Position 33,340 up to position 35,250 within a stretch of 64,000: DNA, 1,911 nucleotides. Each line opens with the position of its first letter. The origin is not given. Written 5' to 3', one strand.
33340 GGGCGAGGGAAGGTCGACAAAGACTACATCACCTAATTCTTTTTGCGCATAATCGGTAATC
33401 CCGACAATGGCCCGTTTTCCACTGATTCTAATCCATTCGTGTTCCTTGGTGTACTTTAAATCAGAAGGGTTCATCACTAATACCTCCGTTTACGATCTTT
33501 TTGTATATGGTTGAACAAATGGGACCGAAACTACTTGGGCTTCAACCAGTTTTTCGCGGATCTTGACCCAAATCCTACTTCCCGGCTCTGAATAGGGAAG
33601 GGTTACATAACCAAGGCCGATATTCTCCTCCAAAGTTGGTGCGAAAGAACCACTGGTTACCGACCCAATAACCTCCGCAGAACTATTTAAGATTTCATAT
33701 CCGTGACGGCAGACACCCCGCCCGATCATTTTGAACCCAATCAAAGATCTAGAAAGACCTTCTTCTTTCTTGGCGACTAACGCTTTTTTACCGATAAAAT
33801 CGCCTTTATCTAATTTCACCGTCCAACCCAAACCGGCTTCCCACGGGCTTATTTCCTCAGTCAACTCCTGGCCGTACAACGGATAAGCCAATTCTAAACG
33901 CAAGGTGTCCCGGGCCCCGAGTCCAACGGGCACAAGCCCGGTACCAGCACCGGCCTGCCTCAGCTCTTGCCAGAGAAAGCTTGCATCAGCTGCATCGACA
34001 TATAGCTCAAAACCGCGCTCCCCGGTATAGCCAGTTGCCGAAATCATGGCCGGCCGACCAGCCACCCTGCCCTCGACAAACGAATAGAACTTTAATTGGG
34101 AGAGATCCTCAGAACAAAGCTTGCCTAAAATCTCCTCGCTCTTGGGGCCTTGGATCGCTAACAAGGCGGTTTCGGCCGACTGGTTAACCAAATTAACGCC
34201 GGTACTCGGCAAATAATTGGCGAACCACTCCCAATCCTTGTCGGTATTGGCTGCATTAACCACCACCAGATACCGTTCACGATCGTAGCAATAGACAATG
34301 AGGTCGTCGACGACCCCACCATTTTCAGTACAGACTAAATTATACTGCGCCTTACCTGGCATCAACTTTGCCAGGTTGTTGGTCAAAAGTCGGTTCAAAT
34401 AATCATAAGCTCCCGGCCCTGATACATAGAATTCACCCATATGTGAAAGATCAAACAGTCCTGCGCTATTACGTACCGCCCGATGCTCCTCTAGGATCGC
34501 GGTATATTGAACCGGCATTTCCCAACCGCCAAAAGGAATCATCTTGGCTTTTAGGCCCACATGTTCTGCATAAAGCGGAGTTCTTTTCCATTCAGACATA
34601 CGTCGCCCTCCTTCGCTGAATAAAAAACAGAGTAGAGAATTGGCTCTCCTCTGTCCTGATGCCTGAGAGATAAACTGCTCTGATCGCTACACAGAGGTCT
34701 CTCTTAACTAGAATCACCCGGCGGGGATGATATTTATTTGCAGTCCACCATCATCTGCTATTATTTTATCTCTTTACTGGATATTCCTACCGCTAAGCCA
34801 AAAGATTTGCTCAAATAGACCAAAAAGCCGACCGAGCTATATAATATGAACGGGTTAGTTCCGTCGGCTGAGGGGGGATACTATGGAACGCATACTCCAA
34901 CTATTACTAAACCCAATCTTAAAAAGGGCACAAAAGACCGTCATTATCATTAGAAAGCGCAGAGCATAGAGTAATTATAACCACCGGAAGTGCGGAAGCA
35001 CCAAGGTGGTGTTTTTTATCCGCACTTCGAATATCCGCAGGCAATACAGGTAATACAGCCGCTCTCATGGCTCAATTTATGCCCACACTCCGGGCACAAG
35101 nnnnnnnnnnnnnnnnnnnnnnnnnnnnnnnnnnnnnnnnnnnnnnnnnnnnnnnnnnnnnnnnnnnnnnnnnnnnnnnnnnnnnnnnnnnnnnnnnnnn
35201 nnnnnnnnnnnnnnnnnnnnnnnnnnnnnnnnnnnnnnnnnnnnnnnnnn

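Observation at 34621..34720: Non-canonical glycine-riboswitch-like leader with an ON-type terminator upstream of gcvT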

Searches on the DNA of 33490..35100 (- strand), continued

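Call 20: search_rna_families(source=L084, start=2790, end=2924, threshold=evalue, max_evalue=10, show_alignments=3)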
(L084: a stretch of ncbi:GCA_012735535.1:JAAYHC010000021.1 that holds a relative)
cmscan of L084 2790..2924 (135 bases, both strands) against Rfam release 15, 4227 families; matches with E-value up to 10: 1.
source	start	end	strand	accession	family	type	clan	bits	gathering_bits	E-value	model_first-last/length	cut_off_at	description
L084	2829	2921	+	RF00504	Glycine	Cis-reg; riboswitch;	CL00125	38.1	32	8e-07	1-94/94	no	Glycine riboswitch aptamer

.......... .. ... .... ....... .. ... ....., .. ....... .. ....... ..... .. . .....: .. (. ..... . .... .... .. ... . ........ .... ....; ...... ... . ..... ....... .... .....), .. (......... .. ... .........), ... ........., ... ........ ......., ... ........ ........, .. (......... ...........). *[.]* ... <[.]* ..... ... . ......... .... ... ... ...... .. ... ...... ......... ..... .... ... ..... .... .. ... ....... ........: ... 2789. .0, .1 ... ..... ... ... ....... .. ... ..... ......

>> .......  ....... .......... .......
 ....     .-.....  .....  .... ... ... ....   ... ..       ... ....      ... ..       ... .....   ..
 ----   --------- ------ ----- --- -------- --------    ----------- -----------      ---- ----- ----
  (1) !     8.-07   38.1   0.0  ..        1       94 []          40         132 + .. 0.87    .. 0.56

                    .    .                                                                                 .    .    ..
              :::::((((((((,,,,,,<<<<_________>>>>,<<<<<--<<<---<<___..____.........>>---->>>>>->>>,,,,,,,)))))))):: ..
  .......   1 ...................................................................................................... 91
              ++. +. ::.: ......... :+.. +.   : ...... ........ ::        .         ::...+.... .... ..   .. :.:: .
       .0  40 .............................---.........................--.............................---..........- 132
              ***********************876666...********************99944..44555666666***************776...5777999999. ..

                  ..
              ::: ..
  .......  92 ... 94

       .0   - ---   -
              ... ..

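Call 41: search_rna_families(sources=[L013, L020, L023, L024, L025, L037, L045, L077, L092, L093, L094], threshold=gathering)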
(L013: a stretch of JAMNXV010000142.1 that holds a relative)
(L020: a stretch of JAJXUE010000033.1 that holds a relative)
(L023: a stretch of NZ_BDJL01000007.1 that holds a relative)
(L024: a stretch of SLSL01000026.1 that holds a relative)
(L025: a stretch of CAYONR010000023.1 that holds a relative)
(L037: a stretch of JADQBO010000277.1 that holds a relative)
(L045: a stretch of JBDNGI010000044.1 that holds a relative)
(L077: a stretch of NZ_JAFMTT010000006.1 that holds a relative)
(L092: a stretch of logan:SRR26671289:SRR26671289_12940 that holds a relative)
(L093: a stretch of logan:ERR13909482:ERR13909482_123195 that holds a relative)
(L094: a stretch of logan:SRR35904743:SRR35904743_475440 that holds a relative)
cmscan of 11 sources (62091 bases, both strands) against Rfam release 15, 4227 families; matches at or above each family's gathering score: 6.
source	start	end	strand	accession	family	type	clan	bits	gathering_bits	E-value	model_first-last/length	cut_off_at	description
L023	2418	2598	+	RF03166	glycine-GGAnGA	Cis-reg; riboswitch;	CL00125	123.9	110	5.4e-26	1-177/177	no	glycine-GGAnGA riboswitch aptamer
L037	1196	1390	+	RF03166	glycine-GGAnGA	Cis-reg; riboswitch;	CL00125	111.9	110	5.7e-23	1-177/177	no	glycine-GGAnGA riboswitch aptamer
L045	2749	2842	+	RF00504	Glycine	Cis-reg; riboswitch;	CL00125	62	32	1.9e-10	1-94/94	no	Glycine riboswitch aptamer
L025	2745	2842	+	RF00504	Glycine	Cis-reg; riboswitch;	CL00125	57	32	3.9e-09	1-94/94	no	Glycine riboswitch aptamer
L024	2749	2846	+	RF00504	Glycine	Cis-reg; riboswitch;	CL00125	56.9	32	4.1e-09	1-94/94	no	Glycine riboswitch aptamer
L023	201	291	+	RF01852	tRNA-Sec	Gene; tRNA;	CL00001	56.1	47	1.1e-08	1-91/91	no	Selenocysteine transfer RNA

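Call 51: search_rna_families(source=window, start=34640, end=34678, threshold=evalue, max_evalue=10, show_alignments=3)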
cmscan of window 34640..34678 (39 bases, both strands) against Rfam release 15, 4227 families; matches with E-value up to 10: 2.
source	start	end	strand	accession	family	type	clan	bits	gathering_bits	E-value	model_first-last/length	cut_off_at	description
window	34641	34678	-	RF00504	Glycine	Cis-reg; riboswitch;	CL00125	15.6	32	0.2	57-94/94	5'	Glycine riboswitch aptamer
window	34644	34661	+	RF01151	snoU82P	Gene; snRNA; snoRNA; CD-box;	-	7.9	42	1.9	37-55/55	no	Small nucleolar RNA U82P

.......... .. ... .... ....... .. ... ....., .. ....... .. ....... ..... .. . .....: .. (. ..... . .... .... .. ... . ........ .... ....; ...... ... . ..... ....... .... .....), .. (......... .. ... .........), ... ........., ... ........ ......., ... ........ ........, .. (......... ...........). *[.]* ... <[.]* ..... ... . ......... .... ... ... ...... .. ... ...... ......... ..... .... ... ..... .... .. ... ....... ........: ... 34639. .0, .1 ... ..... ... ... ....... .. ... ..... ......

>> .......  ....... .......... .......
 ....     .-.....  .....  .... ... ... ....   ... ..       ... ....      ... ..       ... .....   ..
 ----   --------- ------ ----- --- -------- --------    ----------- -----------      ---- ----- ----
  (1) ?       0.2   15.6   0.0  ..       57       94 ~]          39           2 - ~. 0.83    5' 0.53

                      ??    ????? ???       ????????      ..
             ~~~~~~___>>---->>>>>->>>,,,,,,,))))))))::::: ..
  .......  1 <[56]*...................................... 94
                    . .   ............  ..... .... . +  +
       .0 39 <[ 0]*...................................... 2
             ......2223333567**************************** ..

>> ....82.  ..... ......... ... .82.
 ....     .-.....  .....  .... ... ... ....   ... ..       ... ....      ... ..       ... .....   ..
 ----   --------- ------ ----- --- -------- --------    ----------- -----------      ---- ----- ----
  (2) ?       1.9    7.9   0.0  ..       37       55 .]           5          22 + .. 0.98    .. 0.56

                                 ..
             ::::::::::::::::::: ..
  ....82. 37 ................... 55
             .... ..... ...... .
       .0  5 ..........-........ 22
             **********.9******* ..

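Call 52: search_rna_families(source=window, start=34687, end=34730, threshold=evalue, max_evalue=10, show_alignments=3)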
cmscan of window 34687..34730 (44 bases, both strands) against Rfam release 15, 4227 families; matches with E-value up to 10: 1.
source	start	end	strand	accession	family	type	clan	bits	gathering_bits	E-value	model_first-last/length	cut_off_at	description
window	34687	34718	-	RF00380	Magnesium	Cis-reg; riboswitch;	-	7.8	44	6.4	1-32/169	3'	M-box riboswitch aptamer (ykoK leader)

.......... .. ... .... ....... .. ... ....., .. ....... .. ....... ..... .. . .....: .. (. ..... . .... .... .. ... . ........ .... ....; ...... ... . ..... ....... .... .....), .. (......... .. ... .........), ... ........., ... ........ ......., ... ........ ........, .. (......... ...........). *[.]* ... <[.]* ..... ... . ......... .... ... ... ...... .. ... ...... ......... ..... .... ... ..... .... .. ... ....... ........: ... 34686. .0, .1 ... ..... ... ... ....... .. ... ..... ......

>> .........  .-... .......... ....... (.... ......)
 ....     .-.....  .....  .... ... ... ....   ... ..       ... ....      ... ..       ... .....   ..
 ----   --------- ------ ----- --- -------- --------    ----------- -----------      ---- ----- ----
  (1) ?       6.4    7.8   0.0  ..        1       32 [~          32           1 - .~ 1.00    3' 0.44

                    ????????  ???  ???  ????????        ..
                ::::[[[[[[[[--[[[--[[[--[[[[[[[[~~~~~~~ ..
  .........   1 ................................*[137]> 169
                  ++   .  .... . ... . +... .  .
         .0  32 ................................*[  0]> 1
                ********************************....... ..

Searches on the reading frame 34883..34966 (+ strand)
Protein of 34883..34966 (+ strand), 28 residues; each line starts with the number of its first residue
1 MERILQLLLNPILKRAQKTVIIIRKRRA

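Call 37: search_protein_families(library=pfam, proteins=[window:34883-34966:+], max_evalue=1)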
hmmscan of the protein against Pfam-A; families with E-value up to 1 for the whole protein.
seq(28 aa): 0 families

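Call 44: search_protein_families(library=ncbifam, proteins=[window:34883-34966:+], max_evalue=1)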
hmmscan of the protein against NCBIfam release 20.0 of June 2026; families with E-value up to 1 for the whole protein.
seq(28 aa): 0 families
